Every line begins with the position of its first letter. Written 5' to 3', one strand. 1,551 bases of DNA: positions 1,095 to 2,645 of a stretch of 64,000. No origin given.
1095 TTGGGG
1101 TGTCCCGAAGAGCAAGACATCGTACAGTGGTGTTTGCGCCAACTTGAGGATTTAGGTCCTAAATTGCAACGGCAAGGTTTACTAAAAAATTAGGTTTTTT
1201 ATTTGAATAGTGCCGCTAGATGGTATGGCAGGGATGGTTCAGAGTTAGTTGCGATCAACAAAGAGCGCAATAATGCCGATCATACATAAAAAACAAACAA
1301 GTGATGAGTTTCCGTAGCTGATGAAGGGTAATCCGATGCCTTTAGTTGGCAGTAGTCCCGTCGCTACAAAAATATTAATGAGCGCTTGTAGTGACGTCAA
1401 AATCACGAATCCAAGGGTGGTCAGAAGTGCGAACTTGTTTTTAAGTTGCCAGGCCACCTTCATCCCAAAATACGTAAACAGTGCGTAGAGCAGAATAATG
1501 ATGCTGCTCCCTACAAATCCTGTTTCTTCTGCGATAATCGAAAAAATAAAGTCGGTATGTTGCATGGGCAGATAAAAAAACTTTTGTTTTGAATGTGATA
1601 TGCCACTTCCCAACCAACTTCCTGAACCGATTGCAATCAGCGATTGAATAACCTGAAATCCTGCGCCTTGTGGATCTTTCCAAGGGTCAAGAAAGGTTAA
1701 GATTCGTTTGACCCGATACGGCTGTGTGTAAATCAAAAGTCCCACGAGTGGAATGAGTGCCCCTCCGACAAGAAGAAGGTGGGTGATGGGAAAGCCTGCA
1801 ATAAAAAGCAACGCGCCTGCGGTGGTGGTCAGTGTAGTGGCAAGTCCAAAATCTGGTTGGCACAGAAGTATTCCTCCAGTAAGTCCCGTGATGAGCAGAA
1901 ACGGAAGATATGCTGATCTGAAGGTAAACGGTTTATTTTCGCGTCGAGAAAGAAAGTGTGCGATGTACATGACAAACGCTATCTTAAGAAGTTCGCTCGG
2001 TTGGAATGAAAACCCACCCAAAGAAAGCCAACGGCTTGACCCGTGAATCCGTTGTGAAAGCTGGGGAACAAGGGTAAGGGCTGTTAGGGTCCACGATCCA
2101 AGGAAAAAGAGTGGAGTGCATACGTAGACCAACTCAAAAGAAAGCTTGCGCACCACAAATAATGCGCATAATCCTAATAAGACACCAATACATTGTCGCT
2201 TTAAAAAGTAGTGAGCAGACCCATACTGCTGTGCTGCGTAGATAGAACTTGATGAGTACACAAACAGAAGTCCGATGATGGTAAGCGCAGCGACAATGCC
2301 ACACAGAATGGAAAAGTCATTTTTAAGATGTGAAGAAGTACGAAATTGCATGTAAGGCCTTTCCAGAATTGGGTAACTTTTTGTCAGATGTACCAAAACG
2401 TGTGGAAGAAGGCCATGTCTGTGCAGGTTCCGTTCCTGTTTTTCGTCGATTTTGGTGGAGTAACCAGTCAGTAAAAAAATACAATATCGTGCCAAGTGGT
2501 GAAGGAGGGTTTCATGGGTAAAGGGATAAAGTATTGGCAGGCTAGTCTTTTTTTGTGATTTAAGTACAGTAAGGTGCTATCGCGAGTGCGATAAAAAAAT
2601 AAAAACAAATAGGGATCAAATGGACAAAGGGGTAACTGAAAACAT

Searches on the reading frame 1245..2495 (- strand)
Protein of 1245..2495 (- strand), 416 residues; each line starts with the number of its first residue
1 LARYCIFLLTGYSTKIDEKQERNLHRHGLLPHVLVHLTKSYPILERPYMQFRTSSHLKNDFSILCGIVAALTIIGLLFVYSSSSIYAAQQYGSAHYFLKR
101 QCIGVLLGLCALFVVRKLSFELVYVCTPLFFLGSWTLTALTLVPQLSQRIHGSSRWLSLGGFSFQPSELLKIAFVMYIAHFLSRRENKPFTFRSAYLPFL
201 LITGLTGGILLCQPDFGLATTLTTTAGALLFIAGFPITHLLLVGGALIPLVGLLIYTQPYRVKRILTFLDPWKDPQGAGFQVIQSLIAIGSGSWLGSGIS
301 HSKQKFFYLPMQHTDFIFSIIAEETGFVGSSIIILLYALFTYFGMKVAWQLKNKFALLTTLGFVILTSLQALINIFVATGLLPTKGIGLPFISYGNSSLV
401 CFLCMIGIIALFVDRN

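Call 62: search_protein_families(library=pfam, proteins=[window:1245-2495:-], max_evalue=0.001)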
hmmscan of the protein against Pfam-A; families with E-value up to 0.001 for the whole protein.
window:1245-2495:- (416 aa): 1 family
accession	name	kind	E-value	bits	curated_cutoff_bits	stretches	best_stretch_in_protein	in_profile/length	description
PF01098.24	FTSW_RODA_SPOVE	-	2.6e-97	326.4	26.4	1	65-410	5-348/356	Cell cycle protein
